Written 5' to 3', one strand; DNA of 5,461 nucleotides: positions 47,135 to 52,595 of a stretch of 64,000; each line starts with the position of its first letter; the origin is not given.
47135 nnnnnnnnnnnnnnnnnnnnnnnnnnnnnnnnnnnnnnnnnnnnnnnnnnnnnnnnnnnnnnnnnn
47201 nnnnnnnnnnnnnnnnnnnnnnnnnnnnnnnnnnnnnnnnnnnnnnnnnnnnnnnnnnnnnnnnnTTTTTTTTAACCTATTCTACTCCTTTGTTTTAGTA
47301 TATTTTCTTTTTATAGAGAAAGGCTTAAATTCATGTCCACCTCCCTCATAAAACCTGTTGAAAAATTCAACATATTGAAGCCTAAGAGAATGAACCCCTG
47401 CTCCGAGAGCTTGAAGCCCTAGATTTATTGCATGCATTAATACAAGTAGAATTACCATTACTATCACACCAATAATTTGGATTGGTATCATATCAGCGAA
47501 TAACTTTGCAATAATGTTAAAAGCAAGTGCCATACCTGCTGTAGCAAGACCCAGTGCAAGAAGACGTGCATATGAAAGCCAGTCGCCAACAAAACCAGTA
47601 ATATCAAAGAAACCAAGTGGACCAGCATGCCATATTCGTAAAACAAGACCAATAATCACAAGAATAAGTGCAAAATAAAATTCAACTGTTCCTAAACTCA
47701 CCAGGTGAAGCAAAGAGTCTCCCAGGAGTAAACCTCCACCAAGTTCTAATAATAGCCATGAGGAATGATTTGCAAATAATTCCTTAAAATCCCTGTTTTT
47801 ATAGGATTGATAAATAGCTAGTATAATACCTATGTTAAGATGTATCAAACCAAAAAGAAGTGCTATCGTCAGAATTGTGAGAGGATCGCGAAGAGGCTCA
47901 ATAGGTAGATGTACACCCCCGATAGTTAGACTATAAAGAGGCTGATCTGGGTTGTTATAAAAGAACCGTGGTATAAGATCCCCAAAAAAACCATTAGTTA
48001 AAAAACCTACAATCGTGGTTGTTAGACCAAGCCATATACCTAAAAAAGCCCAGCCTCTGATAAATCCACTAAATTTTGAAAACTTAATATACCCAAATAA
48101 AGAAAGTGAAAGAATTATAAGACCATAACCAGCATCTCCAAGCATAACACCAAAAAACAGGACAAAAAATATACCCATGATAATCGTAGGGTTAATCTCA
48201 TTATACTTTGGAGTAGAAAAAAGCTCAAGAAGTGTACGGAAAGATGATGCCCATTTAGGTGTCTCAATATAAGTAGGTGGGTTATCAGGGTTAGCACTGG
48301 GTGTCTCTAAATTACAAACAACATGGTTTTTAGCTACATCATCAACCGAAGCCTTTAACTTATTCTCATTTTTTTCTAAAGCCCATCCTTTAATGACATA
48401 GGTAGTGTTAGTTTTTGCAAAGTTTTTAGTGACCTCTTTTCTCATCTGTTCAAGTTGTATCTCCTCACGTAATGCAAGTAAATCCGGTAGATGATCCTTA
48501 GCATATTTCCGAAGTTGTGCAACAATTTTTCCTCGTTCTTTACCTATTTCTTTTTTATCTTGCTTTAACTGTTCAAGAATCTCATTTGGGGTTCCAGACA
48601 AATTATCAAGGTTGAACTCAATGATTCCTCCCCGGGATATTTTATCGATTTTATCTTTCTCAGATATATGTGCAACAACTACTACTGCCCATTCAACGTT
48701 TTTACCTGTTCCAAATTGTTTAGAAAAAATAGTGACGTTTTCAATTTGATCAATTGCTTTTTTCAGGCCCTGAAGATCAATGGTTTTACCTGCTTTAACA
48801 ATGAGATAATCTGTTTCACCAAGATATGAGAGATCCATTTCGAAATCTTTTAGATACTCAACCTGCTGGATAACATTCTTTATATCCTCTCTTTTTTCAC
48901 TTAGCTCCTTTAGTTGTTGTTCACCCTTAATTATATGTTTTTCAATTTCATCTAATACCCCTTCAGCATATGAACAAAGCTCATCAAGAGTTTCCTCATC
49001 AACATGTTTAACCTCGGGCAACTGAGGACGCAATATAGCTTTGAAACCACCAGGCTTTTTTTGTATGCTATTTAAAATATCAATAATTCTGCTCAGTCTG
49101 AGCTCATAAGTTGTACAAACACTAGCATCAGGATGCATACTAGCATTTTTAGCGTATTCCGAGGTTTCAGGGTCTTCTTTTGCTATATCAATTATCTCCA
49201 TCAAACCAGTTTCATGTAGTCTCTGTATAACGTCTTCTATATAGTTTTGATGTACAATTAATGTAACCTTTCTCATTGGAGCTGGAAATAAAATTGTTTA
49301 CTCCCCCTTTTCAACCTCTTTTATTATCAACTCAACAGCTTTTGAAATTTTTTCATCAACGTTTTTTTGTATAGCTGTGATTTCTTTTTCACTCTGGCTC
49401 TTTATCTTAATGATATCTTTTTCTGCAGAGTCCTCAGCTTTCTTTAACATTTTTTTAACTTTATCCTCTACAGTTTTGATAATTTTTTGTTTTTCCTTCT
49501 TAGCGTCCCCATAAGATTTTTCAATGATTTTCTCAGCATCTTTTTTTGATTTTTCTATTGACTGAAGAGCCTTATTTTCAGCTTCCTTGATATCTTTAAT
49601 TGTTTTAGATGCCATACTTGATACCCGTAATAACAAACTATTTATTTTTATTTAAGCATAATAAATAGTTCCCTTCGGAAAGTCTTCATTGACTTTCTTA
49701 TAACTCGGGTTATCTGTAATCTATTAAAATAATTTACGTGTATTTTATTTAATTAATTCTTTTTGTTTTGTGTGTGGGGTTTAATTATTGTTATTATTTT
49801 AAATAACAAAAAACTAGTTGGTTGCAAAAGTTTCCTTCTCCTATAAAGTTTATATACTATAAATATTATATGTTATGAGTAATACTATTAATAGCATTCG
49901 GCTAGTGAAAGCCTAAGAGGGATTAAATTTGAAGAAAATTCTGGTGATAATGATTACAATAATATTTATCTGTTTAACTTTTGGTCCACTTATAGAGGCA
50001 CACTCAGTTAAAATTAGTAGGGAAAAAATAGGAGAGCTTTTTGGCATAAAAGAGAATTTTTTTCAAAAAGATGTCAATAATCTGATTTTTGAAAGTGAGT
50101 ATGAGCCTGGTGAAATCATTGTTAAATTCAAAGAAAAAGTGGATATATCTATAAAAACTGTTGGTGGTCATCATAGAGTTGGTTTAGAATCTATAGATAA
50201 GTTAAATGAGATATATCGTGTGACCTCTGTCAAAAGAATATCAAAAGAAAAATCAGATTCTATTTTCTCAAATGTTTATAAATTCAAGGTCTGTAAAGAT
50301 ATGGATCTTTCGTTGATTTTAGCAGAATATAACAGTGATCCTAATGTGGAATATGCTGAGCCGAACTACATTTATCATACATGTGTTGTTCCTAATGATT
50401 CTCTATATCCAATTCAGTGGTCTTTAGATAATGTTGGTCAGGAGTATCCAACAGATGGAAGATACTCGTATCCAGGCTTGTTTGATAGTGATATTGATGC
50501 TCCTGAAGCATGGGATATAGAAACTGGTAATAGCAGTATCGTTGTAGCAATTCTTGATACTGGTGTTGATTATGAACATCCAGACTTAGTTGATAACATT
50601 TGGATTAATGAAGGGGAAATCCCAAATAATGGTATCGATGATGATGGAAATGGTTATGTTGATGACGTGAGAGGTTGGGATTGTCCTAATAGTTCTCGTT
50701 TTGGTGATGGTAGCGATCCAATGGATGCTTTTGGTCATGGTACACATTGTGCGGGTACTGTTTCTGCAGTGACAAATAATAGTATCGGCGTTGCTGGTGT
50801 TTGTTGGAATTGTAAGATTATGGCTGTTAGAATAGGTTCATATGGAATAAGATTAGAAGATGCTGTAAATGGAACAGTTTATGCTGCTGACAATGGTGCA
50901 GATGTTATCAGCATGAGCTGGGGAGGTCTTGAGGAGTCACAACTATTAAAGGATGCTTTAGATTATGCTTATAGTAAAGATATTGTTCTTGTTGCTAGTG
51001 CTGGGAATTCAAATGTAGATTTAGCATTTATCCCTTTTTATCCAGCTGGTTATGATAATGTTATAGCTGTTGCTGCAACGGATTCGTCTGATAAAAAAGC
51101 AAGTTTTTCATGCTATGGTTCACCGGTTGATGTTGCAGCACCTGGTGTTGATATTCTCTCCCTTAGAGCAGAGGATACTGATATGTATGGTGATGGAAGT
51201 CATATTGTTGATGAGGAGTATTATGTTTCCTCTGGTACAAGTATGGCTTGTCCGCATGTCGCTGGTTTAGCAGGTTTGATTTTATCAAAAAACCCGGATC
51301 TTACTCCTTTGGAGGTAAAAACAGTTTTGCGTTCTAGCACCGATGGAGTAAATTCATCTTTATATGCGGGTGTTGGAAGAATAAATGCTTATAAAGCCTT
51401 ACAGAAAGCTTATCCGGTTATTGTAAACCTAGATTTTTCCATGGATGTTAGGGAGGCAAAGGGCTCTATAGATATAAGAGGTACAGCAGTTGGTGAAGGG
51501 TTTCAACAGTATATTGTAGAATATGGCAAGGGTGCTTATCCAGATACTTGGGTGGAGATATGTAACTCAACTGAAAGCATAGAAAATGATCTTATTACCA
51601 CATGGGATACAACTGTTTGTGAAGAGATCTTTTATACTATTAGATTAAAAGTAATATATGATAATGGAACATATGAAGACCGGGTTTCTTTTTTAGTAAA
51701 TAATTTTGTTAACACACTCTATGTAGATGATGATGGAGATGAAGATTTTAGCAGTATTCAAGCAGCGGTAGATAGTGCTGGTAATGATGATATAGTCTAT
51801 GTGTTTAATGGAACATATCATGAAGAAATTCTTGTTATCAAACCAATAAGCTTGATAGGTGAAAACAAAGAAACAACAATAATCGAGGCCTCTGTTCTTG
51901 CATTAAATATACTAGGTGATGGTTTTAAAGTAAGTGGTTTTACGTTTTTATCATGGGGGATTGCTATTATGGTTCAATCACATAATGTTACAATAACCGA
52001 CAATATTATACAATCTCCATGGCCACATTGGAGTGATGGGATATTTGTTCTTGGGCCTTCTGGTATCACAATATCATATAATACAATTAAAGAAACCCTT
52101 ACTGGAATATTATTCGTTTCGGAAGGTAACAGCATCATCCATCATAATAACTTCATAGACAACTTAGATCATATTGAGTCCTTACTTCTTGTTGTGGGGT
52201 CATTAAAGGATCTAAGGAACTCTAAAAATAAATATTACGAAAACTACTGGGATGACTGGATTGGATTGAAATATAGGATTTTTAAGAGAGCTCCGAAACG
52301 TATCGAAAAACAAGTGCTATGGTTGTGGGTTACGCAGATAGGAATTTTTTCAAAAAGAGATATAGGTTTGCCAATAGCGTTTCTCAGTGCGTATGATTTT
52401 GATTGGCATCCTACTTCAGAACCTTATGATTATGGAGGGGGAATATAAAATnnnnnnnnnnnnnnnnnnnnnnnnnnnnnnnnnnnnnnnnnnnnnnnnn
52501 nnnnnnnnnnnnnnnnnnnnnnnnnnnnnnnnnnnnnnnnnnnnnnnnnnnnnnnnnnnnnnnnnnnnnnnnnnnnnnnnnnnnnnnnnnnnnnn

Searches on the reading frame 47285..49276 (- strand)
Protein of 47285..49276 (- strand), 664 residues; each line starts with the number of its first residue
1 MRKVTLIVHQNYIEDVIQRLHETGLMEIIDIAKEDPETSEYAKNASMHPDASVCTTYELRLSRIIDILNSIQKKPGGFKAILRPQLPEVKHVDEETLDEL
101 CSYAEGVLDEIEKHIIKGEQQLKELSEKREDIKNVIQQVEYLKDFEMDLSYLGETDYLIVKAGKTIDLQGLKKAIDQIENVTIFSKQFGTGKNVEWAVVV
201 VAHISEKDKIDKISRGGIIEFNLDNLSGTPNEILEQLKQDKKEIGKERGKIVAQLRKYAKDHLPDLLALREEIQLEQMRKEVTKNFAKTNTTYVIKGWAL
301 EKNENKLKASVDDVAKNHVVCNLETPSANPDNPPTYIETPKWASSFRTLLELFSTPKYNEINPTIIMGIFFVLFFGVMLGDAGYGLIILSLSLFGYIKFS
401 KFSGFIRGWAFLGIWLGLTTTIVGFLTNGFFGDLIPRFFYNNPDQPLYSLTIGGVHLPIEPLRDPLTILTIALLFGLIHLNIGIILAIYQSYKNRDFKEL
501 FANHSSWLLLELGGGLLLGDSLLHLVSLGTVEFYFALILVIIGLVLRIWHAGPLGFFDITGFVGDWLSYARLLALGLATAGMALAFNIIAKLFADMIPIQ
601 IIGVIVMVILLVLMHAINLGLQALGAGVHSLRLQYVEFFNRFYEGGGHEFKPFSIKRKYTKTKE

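Call 12: search_protein_families(library=pfam, proteins=[window:47285-49276:-], max_evalue=0.0001)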
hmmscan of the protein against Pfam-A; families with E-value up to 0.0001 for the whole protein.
window:47285-49276:- (664 aa): 1 family
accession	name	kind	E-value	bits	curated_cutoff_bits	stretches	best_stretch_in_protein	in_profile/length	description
PF01496.24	V_ATPase_I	-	2.2e-34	119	30.7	2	190-400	201-418/815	V-type ATPase 116kDa subunit family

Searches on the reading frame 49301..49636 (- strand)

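Call 12: search_protein_families(library=pfam, proteins=[window:49301-49636:-], max_evalue=0.0001)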
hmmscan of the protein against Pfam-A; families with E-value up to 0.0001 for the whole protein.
window:49301-49636:- (112 aa): 1 family
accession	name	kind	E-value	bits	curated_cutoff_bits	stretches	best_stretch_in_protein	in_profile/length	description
PF16999.10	V-ATPase_G_2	-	6.8e-06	27.1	28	1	9-108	3-102/104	Vacuolar (H+)-ATPase G subunit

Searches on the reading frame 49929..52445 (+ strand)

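Call 12: search_protein_families(library=pfam, proteins=[window:49929-52445:+], max_evalue=0.0001)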
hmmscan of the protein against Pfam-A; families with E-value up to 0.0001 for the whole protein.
window:49929-52445:+ (839 aa): 4 families
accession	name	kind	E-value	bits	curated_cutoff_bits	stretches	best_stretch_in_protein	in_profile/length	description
PF00082.27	Peptidase_S8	-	2.5e-57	194.8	21.8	1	202-471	2-273/288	Subtilase family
PF22148.1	Fervidolysin_NPro-like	-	1.5e-07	32.1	21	1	55-146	12-81/81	Fervidolysin N-terminal prodomain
PF13229.12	Beta_helix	-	2.1e-07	31.2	25.9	1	667-748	12-93/158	Right handed beta helix region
PF05048.19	NosD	-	1.3e-06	28.4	23.6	1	677-750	84-150/212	Periplasmic copper-binding protein (NosD)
